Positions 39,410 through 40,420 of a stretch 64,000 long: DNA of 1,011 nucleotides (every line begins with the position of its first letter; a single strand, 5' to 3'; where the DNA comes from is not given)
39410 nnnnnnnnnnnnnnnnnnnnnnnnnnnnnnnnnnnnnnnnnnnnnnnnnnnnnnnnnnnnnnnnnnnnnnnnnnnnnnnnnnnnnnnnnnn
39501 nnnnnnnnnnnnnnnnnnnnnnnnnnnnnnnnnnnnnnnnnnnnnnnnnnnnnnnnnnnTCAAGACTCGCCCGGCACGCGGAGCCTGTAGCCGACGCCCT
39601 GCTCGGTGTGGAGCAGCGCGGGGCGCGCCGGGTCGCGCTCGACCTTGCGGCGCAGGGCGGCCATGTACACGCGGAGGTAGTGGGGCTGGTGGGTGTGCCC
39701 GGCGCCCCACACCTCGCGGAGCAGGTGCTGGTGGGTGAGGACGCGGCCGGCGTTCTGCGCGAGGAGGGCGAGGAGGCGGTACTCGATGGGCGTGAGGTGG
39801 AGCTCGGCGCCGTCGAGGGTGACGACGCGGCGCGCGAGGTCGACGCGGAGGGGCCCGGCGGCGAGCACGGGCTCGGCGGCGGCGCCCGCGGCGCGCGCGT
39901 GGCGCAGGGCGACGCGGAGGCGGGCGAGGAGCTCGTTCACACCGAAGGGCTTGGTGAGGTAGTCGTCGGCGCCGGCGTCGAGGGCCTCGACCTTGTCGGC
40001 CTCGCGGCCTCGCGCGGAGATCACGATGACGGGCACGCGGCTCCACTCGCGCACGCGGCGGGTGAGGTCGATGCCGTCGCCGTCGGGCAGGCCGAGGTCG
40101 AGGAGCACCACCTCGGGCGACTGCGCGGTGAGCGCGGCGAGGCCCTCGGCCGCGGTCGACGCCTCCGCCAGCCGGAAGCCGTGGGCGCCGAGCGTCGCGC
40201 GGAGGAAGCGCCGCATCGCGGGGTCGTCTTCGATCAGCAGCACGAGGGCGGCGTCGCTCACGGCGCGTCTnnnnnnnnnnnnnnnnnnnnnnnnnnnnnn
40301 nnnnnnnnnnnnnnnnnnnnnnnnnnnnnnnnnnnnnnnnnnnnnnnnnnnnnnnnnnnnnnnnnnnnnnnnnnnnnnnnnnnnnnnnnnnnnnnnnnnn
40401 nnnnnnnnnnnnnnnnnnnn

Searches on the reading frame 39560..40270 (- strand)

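Call 34: search_protein_families(library=pfam, proteins=[window:39560-40270:-], max_evalue=0.001)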
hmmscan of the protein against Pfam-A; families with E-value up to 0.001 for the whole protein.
window:39560-40270:- (236 aa): 3 families
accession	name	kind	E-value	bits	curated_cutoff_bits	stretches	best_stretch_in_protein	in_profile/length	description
PF00072.30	Response_reg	-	2.9e-29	101.9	30.2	1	10-118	1-110/111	Response regulator receiver domain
PF00486.34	Trans_reg_C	-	5.3e-23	81.3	26.2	1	154-230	1-77/77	Transcriptional regulatory protein, C terminal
PF06426.19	SATase_N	-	0.001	19.8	21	0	162-221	33-92/105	Serine acetyltransferase, N-terminal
